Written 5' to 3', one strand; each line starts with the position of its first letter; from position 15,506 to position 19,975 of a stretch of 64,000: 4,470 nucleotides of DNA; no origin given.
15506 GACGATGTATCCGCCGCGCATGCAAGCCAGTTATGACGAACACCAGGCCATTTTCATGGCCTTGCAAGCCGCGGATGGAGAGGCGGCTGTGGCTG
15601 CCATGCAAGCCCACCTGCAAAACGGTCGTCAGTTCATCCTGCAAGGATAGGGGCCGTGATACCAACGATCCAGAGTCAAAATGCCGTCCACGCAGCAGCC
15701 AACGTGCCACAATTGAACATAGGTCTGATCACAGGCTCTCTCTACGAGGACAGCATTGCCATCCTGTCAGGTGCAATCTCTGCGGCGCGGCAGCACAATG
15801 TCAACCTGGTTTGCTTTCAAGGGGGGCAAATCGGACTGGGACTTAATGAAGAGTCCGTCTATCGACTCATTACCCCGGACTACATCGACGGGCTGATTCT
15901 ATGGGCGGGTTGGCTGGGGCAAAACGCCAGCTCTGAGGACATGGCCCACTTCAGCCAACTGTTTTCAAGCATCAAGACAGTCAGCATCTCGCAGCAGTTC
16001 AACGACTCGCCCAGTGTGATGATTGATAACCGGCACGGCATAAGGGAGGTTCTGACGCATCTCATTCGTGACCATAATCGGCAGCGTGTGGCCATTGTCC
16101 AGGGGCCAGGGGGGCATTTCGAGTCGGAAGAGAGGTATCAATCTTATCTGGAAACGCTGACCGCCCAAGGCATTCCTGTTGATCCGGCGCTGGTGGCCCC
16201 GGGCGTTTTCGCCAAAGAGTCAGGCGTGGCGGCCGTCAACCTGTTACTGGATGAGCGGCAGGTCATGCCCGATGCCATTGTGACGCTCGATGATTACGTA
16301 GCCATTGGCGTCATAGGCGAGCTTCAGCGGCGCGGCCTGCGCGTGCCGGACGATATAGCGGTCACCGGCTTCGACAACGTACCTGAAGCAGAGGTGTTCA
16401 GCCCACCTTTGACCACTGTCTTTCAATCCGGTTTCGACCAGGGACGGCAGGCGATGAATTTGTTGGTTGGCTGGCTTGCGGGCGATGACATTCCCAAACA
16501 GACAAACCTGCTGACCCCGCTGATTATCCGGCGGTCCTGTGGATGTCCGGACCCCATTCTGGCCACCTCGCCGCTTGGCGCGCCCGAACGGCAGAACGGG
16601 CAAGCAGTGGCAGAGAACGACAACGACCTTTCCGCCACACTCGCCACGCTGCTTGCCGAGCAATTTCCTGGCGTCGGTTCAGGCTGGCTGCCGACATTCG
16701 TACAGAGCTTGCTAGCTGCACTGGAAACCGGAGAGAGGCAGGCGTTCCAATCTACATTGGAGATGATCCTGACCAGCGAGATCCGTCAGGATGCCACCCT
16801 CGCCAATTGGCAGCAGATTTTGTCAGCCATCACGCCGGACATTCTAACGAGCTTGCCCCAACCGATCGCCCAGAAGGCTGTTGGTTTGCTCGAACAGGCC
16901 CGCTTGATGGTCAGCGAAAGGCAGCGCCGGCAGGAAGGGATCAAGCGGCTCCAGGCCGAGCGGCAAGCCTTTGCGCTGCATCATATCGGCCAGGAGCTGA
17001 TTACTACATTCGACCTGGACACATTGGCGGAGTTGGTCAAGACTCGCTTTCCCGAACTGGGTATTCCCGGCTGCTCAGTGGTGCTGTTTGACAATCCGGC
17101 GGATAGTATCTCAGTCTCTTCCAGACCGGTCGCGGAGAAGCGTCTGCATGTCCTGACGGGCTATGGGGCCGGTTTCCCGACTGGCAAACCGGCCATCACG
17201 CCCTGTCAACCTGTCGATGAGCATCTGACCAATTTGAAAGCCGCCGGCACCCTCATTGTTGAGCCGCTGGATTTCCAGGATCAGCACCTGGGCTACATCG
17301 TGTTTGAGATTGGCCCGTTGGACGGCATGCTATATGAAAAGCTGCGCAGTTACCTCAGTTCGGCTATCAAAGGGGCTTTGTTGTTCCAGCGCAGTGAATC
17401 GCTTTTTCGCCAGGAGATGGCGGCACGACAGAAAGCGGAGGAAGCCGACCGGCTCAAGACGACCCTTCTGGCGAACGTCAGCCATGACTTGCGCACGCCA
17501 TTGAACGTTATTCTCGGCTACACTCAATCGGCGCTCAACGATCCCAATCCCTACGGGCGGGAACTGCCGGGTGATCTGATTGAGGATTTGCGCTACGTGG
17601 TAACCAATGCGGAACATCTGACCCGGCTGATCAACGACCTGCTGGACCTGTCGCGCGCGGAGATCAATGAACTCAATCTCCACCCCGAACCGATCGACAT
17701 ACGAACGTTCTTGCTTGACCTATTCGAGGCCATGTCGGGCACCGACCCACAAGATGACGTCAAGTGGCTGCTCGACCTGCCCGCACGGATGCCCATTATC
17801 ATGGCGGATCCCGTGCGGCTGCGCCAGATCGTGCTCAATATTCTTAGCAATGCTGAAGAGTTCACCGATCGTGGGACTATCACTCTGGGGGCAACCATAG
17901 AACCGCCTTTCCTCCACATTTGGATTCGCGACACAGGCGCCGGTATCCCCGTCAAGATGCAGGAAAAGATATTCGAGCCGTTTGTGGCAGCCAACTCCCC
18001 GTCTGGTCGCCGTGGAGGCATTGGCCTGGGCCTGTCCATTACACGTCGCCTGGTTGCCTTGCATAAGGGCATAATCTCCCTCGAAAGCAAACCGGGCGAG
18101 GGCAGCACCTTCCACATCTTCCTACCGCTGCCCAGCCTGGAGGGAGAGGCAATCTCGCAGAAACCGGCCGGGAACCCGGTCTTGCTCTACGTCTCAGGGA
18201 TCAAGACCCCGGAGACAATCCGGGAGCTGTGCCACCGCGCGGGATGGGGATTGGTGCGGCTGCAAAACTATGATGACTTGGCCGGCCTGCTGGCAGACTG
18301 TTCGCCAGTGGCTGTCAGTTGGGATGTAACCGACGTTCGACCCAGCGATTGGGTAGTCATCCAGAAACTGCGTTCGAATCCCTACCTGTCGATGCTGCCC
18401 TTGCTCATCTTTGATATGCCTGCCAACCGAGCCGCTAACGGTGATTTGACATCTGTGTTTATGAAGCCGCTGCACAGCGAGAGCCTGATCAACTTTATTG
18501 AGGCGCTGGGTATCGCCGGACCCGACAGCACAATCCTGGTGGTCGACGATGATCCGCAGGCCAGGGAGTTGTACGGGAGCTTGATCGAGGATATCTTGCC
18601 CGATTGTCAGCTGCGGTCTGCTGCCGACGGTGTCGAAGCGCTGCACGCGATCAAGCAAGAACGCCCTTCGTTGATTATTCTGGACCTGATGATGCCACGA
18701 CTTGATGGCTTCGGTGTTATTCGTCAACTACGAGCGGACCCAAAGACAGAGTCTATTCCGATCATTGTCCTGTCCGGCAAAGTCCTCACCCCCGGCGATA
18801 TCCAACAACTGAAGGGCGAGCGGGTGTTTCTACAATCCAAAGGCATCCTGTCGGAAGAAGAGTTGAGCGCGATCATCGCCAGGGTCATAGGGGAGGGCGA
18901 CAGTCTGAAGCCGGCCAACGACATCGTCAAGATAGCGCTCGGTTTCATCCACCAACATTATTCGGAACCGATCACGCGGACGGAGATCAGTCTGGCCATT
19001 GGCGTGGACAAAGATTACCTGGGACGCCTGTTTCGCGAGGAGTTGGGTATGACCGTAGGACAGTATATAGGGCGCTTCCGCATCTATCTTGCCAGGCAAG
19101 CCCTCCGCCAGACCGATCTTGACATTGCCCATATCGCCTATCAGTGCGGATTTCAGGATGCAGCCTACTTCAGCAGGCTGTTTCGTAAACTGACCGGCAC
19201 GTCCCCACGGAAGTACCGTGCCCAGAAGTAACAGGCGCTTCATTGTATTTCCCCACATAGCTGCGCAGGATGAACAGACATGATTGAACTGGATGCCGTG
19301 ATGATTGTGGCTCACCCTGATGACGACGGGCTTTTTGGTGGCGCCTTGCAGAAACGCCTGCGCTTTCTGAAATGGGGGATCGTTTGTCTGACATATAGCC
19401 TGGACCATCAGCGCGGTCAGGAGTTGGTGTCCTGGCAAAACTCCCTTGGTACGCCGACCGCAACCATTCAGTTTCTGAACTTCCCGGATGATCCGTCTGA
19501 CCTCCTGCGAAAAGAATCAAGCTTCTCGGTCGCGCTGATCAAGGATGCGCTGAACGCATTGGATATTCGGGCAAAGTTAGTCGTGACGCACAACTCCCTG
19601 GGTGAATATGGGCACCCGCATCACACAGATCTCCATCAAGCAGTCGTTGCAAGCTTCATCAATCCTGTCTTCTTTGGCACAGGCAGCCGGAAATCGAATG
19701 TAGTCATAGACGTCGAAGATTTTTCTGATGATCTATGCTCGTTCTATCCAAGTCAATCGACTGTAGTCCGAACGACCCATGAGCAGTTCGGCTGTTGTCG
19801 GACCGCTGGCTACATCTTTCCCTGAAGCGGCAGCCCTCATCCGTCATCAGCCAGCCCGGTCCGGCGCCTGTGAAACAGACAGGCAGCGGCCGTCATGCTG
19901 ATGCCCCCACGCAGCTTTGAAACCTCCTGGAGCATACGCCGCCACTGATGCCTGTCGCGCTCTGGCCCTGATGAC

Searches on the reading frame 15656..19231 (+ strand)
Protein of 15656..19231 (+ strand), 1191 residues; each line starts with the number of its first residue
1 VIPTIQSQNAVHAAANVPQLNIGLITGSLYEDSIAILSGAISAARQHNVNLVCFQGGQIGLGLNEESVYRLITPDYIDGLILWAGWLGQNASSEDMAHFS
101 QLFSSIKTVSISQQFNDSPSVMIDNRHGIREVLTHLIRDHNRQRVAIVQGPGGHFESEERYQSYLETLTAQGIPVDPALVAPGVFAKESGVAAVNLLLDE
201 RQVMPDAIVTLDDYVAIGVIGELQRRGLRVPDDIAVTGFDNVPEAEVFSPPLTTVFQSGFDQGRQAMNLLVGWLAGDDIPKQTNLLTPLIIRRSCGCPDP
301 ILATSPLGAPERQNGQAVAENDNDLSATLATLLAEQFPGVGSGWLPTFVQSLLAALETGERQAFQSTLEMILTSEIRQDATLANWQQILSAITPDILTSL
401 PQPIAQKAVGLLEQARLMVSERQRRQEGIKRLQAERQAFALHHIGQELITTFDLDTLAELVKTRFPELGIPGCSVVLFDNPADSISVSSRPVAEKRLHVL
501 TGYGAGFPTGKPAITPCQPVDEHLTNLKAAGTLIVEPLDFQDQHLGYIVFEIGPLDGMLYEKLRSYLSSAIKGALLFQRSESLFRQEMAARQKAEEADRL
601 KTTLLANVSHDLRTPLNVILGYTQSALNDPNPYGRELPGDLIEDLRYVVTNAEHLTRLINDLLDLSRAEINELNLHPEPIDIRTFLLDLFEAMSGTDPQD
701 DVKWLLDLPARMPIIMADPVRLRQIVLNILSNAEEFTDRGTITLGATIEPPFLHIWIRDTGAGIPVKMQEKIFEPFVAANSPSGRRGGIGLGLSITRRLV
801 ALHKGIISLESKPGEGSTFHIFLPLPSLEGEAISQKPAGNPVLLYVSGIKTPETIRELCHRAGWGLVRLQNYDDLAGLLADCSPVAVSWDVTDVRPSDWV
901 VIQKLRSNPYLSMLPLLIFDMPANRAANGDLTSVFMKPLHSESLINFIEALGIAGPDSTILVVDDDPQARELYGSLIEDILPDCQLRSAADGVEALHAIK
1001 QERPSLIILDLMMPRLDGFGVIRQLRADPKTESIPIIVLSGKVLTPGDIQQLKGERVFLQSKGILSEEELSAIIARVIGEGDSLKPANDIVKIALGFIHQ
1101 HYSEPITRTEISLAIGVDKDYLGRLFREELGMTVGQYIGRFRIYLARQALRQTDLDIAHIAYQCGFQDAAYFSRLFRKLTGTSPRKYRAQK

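Call 77: search_protein_families(library=pfam, max_evalue=0.00001, proteins=[window:15656-19231:+])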
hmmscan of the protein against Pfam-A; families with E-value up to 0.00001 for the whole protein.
window:15656-19231:+ (1191 aa): 7 families
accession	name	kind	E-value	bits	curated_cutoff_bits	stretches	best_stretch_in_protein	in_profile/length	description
PF13377.12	Peripla_BP_3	-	3.2e-28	99.3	26.5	1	141-295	8-167/167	Periplasmic binding protein-like domain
PF02518.31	HATPase_c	-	3.8e-24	85.7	26.4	1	718-826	2-110/111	Histidine kinase-, DNA gyrase B-, and HSP90-like ATPase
PF12833.13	HTH_18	-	9.9e-23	80.7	33.6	1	1114-1189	4-79/80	Helix-turn-helix domain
PF00165.29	HTH_AraC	-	7.6e-18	64.6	26.6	1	1150-1188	1-41/42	Bacterial regulatory helix-turn-helix proteins, AraC family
PF00072.30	Response_reg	-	1e-17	64.7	30.2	1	960-1042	1-79/111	Response regulator receiver domain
PF00512.31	HisKA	-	6.8e-16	58.5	26.9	1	601-669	2-64/66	His Kinase A (phospho-acceptor) domain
PF00532.27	Peripla_BP_1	-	2.4e-14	53.9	22.2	1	35-276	18-264/281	Periplasmic binding proteins and sugar binding domain of LacI family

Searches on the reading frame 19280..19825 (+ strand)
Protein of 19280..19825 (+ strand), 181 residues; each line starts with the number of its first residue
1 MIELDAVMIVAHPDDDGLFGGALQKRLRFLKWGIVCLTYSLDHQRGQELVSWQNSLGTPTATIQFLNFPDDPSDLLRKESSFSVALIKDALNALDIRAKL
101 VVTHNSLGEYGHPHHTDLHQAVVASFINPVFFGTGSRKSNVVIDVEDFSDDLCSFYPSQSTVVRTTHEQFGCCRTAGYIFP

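Call 77: search_protein_families(library=pfam, max_evalue=0.00001, proteins=[window:19280-19825:+])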
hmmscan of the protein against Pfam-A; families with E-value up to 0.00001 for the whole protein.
window:19280-19825:+ (181 aa): 1 family
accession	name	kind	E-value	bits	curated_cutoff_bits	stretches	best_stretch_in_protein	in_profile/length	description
PF02585.22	PIG-L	-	1e-09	39.4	28.2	1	8-124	2-127/129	GlcNAc-PI de-N-acetylase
